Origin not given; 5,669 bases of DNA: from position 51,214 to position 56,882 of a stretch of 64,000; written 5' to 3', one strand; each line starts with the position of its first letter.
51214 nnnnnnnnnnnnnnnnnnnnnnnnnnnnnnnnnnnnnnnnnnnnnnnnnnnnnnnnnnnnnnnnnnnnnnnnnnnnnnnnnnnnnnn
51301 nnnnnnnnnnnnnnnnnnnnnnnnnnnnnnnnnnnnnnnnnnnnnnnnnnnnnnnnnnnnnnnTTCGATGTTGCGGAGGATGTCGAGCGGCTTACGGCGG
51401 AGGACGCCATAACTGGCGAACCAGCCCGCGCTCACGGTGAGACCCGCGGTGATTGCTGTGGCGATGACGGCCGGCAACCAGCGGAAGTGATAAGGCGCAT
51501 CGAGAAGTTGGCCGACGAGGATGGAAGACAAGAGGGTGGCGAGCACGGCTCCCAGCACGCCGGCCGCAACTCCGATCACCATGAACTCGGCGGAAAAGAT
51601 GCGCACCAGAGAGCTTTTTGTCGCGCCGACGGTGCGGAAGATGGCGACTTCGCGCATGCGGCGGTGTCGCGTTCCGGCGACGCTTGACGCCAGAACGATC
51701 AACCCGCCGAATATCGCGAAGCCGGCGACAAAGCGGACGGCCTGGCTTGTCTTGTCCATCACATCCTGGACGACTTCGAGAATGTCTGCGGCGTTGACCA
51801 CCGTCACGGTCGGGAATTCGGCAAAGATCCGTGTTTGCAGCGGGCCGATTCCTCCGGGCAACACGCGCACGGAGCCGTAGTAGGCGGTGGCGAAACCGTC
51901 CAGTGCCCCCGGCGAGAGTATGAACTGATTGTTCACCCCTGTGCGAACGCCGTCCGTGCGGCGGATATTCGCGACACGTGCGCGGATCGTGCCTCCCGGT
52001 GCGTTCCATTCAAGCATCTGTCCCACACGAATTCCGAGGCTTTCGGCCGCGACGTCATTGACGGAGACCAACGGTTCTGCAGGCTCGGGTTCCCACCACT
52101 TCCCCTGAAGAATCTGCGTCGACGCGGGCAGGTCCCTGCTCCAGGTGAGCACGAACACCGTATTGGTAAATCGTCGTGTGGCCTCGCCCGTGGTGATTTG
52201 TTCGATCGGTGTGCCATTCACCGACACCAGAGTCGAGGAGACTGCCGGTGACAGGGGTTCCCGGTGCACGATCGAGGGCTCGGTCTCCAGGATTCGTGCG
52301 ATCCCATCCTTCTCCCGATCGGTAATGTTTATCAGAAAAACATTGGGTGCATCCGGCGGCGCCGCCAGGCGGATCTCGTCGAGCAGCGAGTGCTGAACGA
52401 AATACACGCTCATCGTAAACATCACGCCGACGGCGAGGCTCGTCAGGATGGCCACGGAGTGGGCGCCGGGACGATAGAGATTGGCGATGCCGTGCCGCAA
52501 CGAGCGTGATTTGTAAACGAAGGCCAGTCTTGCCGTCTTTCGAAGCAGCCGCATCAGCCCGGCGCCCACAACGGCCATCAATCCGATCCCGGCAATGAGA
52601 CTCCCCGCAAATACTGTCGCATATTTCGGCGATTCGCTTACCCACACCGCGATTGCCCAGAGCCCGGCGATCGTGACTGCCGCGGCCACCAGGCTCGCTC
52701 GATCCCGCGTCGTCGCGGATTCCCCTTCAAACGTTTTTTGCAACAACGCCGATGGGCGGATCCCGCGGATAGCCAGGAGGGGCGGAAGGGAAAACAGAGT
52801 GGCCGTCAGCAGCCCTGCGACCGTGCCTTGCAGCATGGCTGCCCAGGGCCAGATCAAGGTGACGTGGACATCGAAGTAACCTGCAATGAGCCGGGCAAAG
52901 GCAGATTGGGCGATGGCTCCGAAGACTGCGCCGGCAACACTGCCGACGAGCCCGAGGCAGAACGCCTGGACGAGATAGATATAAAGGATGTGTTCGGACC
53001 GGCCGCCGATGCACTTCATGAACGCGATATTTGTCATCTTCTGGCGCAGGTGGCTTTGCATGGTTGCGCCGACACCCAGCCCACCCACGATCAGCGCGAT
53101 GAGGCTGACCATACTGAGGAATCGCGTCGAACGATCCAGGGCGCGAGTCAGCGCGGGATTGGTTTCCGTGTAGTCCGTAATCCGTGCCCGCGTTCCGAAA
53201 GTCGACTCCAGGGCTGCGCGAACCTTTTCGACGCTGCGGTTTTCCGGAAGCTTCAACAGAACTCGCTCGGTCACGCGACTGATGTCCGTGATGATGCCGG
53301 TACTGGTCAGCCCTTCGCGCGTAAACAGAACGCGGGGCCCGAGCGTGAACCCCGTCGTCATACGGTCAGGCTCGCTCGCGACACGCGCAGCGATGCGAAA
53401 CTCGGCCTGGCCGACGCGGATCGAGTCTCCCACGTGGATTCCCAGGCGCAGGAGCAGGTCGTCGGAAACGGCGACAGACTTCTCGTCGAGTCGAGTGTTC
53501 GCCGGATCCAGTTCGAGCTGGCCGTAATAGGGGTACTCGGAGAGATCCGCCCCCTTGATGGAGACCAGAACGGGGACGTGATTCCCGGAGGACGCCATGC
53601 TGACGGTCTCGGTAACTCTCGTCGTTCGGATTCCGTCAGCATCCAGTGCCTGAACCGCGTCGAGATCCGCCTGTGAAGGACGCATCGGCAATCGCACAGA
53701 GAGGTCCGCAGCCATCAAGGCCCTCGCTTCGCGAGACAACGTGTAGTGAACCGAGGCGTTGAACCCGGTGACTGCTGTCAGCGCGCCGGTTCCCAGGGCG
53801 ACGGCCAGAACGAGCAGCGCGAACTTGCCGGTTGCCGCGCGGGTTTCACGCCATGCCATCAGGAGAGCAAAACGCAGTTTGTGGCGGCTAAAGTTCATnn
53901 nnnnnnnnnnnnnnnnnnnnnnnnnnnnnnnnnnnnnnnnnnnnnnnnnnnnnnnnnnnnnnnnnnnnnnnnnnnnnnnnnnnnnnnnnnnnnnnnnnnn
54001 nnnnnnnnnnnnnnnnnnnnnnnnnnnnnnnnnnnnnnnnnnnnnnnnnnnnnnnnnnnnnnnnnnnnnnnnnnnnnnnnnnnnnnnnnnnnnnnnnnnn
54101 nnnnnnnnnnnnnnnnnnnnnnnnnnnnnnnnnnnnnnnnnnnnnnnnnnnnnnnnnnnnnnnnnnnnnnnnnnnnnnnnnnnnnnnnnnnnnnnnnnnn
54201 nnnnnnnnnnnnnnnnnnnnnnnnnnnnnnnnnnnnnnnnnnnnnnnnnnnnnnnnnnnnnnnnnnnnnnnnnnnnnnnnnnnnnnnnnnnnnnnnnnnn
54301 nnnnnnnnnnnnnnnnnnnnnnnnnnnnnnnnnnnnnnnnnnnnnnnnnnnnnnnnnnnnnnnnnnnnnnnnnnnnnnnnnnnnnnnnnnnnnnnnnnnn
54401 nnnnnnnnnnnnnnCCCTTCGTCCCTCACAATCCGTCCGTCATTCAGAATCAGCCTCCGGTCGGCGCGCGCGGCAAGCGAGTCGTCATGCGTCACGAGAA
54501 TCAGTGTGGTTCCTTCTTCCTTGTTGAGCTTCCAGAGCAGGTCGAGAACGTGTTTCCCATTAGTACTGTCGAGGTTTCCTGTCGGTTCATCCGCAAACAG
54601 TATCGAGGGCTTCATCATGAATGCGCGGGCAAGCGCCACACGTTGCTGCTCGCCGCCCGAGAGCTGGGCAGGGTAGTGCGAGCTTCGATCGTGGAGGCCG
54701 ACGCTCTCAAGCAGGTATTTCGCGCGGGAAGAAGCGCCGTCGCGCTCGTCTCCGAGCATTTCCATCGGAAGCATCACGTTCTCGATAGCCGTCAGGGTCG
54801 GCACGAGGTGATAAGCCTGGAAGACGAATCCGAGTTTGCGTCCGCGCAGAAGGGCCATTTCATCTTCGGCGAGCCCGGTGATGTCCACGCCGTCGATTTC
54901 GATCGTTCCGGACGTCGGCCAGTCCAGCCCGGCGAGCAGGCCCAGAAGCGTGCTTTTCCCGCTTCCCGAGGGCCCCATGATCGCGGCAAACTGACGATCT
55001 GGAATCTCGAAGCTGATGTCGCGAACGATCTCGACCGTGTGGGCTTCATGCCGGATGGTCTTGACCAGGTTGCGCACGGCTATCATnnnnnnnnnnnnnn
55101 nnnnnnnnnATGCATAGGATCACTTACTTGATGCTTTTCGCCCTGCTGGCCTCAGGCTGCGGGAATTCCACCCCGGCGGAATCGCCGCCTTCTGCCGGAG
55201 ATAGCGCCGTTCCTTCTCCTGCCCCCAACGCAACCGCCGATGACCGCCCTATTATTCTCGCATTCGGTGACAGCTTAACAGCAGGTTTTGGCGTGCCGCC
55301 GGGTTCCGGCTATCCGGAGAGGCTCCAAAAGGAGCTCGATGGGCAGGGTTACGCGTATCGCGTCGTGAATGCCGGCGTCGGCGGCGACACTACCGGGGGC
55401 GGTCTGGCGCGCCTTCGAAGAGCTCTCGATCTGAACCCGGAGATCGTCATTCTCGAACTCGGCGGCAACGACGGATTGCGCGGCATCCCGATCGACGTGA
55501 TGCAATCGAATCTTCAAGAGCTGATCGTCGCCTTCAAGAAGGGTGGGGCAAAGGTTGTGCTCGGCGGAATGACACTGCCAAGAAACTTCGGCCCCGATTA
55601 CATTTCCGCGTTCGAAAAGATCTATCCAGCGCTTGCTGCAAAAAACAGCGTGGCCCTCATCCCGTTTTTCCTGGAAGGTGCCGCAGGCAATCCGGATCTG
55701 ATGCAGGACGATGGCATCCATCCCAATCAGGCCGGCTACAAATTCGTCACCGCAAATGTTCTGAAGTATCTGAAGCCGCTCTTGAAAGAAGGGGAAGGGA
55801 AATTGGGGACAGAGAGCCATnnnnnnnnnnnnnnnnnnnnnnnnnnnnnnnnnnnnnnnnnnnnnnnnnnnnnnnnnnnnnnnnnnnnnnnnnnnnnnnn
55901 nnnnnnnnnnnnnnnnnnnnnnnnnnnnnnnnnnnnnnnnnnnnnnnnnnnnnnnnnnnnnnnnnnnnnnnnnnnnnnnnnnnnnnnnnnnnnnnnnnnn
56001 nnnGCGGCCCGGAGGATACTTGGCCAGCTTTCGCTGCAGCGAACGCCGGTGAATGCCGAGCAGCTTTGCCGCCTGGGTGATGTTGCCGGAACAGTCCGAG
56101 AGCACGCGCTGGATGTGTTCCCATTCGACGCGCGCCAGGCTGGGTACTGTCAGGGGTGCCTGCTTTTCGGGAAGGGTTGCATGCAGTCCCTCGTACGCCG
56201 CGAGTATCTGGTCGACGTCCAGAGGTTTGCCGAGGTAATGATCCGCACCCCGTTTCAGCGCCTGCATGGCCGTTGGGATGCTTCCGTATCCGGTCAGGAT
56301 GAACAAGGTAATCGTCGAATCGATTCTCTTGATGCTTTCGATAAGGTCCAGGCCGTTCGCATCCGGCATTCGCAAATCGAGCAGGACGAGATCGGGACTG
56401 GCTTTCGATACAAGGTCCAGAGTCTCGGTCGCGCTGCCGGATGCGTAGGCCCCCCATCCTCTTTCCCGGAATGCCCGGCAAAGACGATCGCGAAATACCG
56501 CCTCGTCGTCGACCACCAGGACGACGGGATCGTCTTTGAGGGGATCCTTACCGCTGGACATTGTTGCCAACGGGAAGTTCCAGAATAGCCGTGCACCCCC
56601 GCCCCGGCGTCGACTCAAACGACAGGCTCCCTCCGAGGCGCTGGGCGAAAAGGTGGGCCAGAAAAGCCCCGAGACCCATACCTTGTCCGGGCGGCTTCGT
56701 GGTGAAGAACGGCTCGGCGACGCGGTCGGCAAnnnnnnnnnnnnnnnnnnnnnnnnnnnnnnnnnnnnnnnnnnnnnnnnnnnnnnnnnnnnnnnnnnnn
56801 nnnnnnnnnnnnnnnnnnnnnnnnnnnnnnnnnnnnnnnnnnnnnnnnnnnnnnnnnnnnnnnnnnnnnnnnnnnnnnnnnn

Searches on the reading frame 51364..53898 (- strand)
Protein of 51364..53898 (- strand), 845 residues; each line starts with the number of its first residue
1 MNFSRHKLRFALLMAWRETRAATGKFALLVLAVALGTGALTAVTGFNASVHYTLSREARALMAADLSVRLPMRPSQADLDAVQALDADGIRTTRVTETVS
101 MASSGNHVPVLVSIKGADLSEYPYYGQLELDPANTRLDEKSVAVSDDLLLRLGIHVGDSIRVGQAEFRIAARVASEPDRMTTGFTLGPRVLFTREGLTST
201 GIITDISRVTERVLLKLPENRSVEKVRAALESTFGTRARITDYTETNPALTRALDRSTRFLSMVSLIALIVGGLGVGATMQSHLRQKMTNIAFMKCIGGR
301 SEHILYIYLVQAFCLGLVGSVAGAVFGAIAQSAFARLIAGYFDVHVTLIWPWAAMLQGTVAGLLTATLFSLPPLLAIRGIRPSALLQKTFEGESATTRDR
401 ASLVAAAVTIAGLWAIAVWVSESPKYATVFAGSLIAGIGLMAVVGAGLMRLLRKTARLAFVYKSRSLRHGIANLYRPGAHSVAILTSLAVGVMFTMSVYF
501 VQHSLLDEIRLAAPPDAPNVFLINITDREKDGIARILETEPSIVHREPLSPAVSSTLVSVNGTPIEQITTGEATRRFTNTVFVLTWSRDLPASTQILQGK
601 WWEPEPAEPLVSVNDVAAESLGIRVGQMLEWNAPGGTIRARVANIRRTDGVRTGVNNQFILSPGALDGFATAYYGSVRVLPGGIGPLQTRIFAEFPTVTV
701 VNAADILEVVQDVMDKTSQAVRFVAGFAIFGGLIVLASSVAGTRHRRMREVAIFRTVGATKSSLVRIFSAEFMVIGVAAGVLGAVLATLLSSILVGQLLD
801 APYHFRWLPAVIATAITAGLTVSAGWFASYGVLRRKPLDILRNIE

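Call 29: search_protein_families(library=pfam, proteins=[window:51364-53898:-], max_evalue=0.001)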
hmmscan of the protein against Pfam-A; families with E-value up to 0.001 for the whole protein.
window:51364-53898:- (845 aa): 2 families
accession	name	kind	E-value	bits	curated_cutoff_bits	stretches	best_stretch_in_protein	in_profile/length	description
PF02687.27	FtsX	-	6.4e-24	84.8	25.5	2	723-837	2-120/120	FtsX-like permease C-terminal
PF12704.14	MacB_PCD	-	8.2e-10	39.8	27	1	27-232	2-206/207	MacB-like periplasmic core domain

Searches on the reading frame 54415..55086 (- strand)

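Call 29: search_protein_families(library=pfam, proteins=[window:54415-55086:-], max_evalue=0.001)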
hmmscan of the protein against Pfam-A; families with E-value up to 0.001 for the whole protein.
window:54415-55086:- (224 aa): 4 families
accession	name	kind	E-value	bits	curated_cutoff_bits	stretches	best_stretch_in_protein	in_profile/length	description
PF00005.33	ABC_tran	-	5.8e-35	121.3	25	1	22-169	2-136/137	ABC transporter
PF13304.12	AAA_21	-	3.3e-08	34.4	27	0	139-204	235-302/304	AAA domain, putative AbiEii toxin, Type IV TA system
PF02463.25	SMC_N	-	1.8e-07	31.3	40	0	118-210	119-207/220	RecF/RecN/SMC N terminal domain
PF13555.12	AAA_29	-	0.00044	20.4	27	1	27-48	18-39/61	P-loop containing region of AAA domain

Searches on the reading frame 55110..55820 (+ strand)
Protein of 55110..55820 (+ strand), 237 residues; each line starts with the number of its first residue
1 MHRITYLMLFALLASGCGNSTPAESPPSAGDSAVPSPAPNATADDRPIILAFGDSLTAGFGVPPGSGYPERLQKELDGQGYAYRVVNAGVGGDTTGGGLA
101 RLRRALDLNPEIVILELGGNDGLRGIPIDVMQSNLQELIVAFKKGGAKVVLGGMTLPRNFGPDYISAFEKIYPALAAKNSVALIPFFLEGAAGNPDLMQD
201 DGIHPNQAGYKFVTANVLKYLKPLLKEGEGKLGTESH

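Call 29: search_protein_families(library=pfam, proteins=[window:55110-55820:+], max_evalue=0.001)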
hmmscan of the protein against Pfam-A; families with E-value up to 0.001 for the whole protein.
window:55110-55820:+ (237 aa): 3 families
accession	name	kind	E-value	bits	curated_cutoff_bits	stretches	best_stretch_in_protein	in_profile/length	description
PF13472.12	Lipase_GDSL_2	-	8.8e-32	111.5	32.9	1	51-211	1-177/178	GDSL-like Lipase/Acylhydrolase family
PF00657.28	Lipase_GDSL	-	1.6e-19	71.3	23.6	1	49-214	1-205/208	GDSL-like Lipase/Acylhydrolase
PF25182.1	NonGDSL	-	2.6e-06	27.3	80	1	49-151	30-136/220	Non-GDSL lipase-like family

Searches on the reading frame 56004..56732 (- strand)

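Call 29: search_protein_families(library=pfam, proteins=[window:56004-56732:-], max_evalue=0.001)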
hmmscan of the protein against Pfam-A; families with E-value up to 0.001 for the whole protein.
window:56004-56732:- (243 aa): 3 families
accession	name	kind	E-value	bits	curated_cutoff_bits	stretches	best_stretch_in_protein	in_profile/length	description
PF00072.30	Response_reg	-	7.9e-24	84.4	30.2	1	71-180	1-110/111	Response regulator receiver domain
PF02954.25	HTH_8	-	5.8e-14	52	22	1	199-239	2-42/42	Bacterial regulatory protein, Fis family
PF13556.12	HTH_30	-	0.00014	22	27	1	210-238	7-35/59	PucR C-terminal helix-turn-helix domain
